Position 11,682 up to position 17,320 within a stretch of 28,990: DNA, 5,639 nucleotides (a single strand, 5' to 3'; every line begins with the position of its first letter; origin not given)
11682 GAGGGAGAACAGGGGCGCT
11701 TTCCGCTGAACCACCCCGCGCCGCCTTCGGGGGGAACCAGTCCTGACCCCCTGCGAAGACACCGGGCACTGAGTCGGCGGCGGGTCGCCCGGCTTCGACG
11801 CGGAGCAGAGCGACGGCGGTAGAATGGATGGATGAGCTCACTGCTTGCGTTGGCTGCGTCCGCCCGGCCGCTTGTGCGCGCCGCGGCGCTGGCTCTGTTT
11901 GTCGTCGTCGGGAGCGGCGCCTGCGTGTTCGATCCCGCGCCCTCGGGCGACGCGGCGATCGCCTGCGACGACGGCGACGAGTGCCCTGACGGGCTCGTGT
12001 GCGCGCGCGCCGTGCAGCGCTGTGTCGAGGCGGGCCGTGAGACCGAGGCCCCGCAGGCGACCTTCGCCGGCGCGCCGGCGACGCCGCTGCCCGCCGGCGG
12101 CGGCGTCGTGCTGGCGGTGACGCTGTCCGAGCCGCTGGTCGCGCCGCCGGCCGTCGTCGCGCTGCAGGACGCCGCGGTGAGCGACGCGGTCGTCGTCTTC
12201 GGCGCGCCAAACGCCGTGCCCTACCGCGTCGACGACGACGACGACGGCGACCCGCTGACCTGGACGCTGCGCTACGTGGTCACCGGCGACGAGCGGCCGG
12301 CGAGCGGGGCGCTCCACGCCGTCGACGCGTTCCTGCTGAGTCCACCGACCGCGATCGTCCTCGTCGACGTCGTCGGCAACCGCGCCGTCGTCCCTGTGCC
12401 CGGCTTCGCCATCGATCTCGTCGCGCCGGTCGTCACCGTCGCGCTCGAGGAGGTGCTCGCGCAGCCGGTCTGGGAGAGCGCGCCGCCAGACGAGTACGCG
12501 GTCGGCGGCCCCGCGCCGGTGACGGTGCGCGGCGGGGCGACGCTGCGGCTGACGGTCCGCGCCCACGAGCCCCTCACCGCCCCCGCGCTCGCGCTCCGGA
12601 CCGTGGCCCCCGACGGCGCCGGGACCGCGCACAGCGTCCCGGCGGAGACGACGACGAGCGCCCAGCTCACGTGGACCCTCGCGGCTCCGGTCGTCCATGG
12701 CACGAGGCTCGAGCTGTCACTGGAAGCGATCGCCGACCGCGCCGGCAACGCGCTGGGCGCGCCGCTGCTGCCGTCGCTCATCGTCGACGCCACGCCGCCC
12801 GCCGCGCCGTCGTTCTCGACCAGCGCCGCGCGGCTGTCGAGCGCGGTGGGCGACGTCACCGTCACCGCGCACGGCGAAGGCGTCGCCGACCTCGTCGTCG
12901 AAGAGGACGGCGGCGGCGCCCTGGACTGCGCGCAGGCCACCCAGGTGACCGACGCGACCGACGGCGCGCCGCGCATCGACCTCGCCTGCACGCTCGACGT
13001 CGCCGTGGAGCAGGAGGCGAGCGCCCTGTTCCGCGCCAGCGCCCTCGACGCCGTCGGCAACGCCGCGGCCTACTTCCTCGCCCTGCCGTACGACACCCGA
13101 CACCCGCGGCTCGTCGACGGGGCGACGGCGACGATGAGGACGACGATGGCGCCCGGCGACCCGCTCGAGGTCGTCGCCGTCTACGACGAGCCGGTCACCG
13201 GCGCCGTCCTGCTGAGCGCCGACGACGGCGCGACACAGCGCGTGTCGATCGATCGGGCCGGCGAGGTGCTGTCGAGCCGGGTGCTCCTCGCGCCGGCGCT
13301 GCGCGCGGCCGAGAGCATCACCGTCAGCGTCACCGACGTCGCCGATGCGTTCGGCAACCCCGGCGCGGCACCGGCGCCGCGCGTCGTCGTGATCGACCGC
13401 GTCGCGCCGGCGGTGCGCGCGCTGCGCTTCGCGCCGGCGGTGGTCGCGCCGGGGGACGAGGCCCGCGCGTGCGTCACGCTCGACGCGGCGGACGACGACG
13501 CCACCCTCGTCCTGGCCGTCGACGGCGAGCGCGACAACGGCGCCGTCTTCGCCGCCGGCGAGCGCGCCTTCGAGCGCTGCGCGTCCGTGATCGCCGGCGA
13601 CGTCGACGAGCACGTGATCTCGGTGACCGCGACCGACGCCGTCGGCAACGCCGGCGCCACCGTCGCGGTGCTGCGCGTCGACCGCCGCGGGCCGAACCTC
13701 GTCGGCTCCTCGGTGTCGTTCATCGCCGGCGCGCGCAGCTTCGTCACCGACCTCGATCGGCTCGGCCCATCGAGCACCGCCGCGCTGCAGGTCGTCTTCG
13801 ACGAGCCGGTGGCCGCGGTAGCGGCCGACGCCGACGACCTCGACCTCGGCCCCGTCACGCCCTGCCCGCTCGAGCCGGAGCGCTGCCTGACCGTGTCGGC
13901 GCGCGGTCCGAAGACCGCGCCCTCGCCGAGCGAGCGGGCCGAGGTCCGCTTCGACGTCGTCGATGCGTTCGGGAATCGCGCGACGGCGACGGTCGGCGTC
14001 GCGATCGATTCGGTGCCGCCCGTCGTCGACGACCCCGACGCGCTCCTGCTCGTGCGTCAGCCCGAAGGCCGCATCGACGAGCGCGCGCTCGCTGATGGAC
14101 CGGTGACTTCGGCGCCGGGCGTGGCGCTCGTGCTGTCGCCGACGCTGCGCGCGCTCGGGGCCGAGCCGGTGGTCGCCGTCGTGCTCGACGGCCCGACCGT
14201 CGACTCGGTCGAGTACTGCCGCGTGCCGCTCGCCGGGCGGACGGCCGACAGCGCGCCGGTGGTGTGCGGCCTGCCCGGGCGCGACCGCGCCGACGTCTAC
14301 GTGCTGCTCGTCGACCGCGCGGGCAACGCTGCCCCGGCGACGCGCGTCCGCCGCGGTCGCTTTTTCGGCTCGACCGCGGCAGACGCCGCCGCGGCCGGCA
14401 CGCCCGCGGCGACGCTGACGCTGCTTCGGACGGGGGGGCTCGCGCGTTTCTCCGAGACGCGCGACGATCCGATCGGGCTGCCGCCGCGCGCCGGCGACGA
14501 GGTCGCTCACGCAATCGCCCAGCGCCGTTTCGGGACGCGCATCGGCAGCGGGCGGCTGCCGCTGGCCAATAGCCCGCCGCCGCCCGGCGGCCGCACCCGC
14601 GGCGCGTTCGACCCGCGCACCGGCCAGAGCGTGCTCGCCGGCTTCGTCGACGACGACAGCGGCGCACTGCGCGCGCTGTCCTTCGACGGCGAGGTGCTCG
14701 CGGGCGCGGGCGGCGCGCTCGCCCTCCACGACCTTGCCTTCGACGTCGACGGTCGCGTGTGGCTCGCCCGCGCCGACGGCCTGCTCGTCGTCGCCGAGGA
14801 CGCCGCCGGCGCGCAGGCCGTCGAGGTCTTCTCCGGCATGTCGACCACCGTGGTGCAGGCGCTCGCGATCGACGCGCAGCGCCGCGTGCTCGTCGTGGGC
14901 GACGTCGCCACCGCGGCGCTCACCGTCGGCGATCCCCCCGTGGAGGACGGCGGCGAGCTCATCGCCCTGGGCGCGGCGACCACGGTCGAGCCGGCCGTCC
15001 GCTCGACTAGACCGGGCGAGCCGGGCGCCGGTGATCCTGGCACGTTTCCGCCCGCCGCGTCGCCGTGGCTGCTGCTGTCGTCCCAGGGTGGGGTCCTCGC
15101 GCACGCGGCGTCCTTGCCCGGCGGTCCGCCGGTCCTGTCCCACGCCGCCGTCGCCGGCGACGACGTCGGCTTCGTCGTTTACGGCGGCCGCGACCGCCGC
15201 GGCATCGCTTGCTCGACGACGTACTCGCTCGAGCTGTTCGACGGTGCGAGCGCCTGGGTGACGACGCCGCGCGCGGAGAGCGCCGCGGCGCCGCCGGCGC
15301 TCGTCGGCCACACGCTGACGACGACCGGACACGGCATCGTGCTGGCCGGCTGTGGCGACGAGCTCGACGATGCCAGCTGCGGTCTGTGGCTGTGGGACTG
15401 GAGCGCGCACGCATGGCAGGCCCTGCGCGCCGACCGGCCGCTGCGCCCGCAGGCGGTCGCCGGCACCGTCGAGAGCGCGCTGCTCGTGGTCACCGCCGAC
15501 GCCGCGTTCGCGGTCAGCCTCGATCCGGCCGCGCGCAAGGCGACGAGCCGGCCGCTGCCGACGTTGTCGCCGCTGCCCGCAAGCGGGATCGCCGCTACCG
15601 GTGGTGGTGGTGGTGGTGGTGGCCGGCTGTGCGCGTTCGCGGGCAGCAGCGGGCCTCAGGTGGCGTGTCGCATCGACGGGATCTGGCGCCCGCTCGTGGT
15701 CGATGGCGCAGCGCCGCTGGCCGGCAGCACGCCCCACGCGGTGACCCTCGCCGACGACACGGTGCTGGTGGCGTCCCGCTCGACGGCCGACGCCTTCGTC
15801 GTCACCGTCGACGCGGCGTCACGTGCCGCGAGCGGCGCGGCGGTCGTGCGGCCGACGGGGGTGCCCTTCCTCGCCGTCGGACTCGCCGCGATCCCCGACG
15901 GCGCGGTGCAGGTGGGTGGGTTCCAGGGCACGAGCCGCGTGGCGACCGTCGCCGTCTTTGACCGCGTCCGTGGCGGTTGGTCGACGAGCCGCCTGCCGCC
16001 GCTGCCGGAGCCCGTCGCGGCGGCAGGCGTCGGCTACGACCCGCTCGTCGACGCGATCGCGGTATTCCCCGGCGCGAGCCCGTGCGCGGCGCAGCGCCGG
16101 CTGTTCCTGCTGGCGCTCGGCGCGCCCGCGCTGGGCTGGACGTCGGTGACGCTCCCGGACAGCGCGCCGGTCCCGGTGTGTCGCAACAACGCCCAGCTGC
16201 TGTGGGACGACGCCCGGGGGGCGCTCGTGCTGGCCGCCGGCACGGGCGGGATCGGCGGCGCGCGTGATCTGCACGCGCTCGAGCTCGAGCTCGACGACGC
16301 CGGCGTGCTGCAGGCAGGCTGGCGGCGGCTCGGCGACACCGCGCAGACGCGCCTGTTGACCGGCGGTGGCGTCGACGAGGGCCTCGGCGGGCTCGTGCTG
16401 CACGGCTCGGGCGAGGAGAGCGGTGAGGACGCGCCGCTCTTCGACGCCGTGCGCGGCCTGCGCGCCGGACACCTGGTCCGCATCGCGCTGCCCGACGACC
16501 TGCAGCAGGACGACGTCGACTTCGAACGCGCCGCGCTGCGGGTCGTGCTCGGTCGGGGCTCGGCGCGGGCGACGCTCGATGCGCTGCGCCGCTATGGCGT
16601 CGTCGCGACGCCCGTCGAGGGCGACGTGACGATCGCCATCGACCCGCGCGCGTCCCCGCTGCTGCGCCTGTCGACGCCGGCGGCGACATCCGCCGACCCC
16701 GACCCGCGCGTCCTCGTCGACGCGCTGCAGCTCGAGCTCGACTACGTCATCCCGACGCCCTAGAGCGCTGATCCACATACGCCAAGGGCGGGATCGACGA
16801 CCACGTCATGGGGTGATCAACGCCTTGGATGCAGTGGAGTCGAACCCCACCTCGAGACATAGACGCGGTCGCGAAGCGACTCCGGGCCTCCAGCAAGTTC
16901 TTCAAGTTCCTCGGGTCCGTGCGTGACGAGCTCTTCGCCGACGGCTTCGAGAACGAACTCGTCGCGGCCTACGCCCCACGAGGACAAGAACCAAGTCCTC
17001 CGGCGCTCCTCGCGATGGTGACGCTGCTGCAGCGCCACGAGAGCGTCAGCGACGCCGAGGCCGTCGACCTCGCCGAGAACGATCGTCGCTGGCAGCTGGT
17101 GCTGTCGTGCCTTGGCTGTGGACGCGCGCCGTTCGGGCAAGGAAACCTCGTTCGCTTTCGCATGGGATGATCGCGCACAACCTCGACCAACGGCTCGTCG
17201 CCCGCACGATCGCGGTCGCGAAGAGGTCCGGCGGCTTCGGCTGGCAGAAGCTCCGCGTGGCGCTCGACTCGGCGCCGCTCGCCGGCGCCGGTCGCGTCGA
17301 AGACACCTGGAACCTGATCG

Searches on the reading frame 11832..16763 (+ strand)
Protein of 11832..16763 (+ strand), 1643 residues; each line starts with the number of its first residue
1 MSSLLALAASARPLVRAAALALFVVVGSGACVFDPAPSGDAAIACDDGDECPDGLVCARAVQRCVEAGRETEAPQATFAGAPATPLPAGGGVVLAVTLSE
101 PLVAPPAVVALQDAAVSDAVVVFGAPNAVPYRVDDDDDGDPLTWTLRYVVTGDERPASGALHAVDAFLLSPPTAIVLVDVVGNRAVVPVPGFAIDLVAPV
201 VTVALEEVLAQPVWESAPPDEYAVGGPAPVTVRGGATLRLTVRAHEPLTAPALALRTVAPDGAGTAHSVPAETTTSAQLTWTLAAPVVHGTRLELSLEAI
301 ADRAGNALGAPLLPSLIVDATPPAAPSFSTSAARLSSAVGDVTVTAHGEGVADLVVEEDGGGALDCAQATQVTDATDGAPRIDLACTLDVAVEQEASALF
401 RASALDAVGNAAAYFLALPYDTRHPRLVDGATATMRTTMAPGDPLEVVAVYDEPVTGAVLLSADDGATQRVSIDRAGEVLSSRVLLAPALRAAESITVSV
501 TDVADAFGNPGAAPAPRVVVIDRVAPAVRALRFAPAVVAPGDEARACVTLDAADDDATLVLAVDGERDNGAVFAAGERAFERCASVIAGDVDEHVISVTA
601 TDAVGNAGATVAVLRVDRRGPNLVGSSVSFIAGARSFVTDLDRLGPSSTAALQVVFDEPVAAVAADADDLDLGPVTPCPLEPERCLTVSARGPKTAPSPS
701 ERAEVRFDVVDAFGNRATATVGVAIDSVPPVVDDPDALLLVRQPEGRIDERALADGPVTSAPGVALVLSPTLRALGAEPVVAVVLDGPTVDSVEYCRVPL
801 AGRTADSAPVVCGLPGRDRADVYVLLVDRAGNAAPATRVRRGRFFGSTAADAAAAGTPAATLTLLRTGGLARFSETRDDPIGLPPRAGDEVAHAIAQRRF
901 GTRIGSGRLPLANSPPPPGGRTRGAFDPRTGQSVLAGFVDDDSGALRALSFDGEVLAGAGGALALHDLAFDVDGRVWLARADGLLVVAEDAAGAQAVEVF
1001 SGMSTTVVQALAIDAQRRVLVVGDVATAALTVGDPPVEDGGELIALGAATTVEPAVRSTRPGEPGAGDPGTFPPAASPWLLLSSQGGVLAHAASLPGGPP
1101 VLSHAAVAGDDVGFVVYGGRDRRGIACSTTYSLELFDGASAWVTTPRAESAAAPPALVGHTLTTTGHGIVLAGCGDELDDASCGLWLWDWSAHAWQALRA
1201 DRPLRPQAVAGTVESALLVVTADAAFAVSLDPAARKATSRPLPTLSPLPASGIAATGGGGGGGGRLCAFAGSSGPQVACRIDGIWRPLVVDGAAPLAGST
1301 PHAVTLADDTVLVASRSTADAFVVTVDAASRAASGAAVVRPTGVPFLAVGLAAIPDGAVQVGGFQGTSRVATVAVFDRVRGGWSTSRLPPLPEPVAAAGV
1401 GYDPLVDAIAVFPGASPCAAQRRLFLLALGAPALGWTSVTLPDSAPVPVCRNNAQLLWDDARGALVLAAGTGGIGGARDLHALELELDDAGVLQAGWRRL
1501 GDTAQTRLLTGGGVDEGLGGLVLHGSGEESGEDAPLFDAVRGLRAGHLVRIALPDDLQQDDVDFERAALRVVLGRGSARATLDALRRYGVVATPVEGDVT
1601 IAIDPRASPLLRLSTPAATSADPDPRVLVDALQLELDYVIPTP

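Call 11: search_protein_families(library=pfam, proteins=[window:11832-16763:+], max_evalue=0.01)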
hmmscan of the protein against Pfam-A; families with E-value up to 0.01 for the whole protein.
window:11832-16763:+ (1643 aa): 2 families
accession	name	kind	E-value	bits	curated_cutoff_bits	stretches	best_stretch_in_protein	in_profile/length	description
PF24681.1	Kelch_KLHDC2_KLHL20_DRC7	-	3e-06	27.2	50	1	1100-1201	50-147/221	KLHDC2/KLHL20/DRC7 Kelch-repeats domain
PF13415.12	Kelch_3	-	0.0053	17.3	22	0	1114-1163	4-46/48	Galactose oxidase, central domain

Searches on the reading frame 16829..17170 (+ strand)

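Call 20: search_protein_families(library=pfam, proteins=[window:16829-17170:+], max_evalue=0.01)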
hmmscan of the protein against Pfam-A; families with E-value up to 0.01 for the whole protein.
window:16829-17170:+ (113 aa): 1 family
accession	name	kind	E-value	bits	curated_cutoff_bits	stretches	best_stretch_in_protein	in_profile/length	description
PF05598.16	DUF772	-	8.2e-05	23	23.1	1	52-111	1-61/74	Transposase domain (DUF772)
